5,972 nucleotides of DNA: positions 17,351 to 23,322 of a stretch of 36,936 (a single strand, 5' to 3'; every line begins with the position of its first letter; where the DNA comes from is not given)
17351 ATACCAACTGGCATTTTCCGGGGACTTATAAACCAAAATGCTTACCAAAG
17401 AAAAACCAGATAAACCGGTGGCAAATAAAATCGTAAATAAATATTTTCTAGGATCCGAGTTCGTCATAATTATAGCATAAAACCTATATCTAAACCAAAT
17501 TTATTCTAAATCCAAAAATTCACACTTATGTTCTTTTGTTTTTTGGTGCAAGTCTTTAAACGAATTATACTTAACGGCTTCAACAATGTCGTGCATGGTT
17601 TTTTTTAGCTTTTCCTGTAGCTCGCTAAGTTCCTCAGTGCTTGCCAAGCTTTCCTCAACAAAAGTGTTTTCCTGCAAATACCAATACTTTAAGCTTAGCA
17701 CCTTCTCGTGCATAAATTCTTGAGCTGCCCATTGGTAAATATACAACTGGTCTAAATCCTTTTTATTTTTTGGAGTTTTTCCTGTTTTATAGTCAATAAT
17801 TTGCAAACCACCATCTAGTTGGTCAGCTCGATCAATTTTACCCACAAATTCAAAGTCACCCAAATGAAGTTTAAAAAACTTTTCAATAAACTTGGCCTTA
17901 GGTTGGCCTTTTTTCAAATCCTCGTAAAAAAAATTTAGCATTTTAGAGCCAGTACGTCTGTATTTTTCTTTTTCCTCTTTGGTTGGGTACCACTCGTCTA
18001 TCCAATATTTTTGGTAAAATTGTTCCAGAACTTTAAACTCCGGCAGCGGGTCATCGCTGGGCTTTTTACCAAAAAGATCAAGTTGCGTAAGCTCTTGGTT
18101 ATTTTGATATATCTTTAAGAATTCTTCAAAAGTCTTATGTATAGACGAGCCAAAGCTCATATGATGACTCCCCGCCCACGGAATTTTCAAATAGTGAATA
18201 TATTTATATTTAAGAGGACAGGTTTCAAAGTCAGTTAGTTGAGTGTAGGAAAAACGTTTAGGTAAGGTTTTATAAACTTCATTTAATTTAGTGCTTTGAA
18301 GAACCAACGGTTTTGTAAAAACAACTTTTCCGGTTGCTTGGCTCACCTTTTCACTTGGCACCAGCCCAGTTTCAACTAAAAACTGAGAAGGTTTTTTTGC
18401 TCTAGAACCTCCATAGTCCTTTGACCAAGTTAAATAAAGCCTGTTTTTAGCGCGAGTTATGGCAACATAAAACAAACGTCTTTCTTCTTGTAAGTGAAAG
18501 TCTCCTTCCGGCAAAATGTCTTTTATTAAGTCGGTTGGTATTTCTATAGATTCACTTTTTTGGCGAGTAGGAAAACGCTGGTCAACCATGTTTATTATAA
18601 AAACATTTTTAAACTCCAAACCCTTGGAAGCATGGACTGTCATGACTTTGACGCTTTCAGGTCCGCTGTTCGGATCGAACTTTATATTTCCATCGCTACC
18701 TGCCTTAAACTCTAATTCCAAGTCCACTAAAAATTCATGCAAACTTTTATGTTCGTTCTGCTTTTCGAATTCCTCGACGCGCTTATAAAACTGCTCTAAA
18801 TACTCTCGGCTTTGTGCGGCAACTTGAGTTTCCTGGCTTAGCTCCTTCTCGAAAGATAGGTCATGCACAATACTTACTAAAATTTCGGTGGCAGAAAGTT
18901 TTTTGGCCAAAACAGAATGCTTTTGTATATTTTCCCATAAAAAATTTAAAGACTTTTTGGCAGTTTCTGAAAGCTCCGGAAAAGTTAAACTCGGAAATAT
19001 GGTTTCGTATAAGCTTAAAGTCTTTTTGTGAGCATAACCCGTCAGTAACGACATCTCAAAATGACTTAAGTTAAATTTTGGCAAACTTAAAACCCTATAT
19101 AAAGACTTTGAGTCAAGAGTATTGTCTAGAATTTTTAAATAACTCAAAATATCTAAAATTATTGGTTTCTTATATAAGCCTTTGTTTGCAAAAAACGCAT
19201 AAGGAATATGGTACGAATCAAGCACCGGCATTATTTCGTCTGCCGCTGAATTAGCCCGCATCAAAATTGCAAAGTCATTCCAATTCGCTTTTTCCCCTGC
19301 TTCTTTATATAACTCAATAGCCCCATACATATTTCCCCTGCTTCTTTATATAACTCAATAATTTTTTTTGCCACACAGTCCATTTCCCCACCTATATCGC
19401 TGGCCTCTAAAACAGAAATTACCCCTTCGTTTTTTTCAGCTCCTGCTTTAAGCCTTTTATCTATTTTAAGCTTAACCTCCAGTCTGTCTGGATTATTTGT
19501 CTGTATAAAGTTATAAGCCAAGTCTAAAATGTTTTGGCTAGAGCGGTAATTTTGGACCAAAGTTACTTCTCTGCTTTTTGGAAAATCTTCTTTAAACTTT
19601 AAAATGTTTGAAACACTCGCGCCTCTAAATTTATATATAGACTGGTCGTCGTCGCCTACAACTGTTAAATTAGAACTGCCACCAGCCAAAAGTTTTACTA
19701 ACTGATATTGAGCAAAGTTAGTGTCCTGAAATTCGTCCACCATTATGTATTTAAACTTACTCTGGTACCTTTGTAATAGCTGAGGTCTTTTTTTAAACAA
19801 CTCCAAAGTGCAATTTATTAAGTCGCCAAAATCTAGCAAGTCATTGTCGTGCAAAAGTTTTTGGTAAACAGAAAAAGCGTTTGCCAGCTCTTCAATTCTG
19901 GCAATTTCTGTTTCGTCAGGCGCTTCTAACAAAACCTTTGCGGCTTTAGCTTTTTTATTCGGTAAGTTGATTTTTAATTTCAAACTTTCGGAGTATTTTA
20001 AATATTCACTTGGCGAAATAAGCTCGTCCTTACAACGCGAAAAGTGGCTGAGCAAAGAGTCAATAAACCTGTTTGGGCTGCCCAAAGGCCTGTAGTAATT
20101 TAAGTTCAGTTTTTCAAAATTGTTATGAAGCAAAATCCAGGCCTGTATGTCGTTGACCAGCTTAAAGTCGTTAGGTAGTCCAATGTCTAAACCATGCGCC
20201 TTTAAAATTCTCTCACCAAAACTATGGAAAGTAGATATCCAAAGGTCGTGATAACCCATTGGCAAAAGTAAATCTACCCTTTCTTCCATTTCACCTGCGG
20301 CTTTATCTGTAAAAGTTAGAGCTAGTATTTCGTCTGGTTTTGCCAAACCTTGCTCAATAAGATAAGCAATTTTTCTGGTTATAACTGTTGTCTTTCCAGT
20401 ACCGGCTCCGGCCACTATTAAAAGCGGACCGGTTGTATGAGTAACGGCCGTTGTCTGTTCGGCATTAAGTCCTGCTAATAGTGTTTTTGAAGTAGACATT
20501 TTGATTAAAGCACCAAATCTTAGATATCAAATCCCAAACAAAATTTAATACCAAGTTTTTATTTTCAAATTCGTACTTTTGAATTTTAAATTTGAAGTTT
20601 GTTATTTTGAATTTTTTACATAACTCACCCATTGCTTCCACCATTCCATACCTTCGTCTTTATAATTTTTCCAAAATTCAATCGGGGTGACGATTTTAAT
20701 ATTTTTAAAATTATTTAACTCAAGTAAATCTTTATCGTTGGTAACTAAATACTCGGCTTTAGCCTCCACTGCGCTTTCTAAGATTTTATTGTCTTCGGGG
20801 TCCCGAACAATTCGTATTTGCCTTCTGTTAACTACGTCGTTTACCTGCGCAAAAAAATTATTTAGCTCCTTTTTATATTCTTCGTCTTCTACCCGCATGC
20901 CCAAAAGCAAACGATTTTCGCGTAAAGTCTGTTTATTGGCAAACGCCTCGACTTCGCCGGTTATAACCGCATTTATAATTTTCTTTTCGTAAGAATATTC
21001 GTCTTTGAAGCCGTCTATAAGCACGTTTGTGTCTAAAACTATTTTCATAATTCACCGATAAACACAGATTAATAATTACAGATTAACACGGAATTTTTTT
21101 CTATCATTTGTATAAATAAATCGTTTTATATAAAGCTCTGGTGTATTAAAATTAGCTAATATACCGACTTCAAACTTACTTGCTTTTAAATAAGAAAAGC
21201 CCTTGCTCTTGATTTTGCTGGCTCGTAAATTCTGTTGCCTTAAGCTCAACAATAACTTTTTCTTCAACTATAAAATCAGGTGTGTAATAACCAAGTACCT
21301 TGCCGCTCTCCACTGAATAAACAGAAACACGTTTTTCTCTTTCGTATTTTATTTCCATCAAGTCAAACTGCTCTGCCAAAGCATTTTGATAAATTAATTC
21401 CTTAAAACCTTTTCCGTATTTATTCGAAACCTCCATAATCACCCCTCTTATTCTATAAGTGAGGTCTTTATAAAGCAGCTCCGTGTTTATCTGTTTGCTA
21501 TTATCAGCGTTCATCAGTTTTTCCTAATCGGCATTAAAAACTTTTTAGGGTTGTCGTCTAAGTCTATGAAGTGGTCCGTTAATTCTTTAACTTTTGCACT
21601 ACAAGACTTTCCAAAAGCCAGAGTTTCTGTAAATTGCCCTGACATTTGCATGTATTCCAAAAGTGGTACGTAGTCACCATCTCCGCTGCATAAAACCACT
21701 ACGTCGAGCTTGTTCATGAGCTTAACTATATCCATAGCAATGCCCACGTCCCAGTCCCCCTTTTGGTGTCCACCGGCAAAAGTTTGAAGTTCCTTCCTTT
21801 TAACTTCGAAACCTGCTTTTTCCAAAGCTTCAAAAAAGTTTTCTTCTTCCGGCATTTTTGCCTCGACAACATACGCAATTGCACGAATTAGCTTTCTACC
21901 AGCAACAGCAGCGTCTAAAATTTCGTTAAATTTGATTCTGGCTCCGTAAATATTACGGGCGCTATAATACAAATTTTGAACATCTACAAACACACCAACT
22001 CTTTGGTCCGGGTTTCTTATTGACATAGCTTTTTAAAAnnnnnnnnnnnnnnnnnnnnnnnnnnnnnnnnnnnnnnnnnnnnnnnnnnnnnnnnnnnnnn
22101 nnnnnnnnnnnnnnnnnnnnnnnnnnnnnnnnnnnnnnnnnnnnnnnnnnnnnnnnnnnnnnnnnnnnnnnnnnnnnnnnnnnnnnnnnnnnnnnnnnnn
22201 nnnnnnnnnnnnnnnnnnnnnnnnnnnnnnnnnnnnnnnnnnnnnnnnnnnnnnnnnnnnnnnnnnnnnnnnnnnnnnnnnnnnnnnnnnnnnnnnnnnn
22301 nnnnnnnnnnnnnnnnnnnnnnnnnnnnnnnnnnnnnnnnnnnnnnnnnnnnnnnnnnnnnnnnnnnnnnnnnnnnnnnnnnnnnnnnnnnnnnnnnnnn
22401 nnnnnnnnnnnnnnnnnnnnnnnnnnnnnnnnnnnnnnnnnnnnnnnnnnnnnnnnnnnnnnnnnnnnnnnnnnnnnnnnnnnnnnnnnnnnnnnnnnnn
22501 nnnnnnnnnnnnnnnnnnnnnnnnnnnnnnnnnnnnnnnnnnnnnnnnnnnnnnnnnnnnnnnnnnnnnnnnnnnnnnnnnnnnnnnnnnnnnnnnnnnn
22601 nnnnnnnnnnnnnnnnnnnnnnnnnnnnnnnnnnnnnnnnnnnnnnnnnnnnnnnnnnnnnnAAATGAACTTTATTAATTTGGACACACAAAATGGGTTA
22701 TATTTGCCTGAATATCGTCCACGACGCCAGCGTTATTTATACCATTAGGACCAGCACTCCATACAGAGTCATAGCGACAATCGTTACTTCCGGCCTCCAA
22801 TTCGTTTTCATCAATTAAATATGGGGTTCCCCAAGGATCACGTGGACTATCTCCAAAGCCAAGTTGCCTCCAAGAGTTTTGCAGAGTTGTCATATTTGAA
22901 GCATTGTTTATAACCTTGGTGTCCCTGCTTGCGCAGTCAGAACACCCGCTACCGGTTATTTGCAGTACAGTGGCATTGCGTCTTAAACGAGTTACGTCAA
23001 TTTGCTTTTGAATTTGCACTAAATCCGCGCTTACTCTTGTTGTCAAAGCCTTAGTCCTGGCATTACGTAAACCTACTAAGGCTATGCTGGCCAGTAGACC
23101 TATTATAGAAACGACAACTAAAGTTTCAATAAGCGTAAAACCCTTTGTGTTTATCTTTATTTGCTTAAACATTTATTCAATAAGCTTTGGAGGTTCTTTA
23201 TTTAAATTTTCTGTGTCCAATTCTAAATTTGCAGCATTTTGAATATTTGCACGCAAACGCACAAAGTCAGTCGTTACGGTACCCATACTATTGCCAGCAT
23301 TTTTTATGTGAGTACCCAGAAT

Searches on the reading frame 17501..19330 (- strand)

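Call 20: search_protein_families(library=pfam, proteins=[window:17501-19330:-], max_evalue=0.001)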
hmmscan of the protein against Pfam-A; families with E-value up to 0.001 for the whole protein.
window:17501-19330:- (609 aa): 3 families
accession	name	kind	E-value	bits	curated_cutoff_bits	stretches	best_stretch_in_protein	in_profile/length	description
PF13361.12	UvrD_C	-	3.6e-43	148.8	25.6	1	12-304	66-349/350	UvrD-like helicase C-terminal domain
PF12705.13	PDDEXK_1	-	1.3e-27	97.8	22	1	359-583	1-225/247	PD-(D/E)XK nuclease superfamily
PF13538.12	UvrD_C_2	-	5.3e-12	45.8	27.4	2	277-300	28-51/52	UvrD-like helicase C-terminal domain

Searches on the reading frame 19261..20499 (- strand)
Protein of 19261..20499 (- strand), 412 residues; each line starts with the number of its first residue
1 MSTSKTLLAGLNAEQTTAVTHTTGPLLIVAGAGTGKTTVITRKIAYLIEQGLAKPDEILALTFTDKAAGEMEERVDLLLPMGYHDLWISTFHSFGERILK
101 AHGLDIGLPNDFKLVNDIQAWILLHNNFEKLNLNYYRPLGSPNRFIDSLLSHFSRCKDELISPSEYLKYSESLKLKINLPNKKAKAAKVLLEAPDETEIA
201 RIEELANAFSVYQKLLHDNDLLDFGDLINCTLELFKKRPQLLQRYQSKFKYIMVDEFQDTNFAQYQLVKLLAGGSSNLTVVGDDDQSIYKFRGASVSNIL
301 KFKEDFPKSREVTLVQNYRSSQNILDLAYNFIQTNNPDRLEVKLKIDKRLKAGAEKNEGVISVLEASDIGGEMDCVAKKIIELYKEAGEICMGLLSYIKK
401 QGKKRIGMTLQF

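Call 20: search_protein_families(library=pfam, proteins=[window:19261-20499:-], max_evalue=0.001)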
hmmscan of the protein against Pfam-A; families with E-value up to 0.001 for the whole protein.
window:19261-20499:- (412 aa): 4 families
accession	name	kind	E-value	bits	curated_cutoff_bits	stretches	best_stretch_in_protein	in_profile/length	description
PF00580.27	UvrD-helicase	-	1.3e-83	281.2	23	1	11-307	1-271/271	UvrD/REP helicase N-terminal domain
PF13245.12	AAA_19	-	3.8e-25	89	25.1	1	15-292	1-134/134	AAA domain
PF13604.12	AAA_30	-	5.2e-09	36.5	27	1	11-76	2-67/191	AAA domain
PF13361.12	UvrD_C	-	3.6e-07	30.4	25.6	1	313-386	2-67/350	UvrD-like helicase C-terminal domain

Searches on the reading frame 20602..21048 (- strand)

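Call 21: search_protein_families(library=pfam, proteins=[window:20602-21048:-], max_evalue=0.001)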
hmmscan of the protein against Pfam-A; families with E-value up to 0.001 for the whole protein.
window:20602-21048:- (148 aa): 3 families
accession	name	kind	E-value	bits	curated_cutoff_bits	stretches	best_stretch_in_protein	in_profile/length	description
PF13470.12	PIN_3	-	2.8e-18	67.3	27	1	2-107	1-115/115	PIN domain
PF13638.12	PIN_4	-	5.1e-05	24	21.9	1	3-117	1-126/132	PIN domain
PF01850.27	PIN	-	5.6e-05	24.2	23.6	1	3-110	1-116/120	PIN domain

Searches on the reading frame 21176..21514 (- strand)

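Call 21: search_protein_families(library=pfam, proteins=[window:21176-21514:-], max_evalue=0.001)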
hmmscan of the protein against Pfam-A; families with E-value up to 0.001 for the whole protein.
window:21176-21514:- (112 aa): 1 family
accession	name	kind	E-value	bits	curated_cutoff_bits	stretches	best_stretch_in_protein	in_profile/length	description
PF13366.12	PDDEXK_3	-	6.1e-20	72.2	22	1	16-105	1-89/117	PD-(D/E)XK nuclease superfamily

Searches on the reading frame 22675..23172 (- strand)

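Call 21: search_protein_families(library=pfam, proteins=[window:22675-23172:-], max_evalue=0.001)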
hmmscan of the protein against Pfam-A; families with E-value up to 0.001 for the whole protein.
window:22675-23172:- (165 aa): 1 family
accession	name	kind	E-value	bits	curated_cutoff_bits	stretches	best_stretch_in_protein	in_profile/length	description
PF07963.17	N_methyl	-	3.2e-07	30.1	21.2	1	8-32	3-27/27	Prokaryotic N-terminal methylation motif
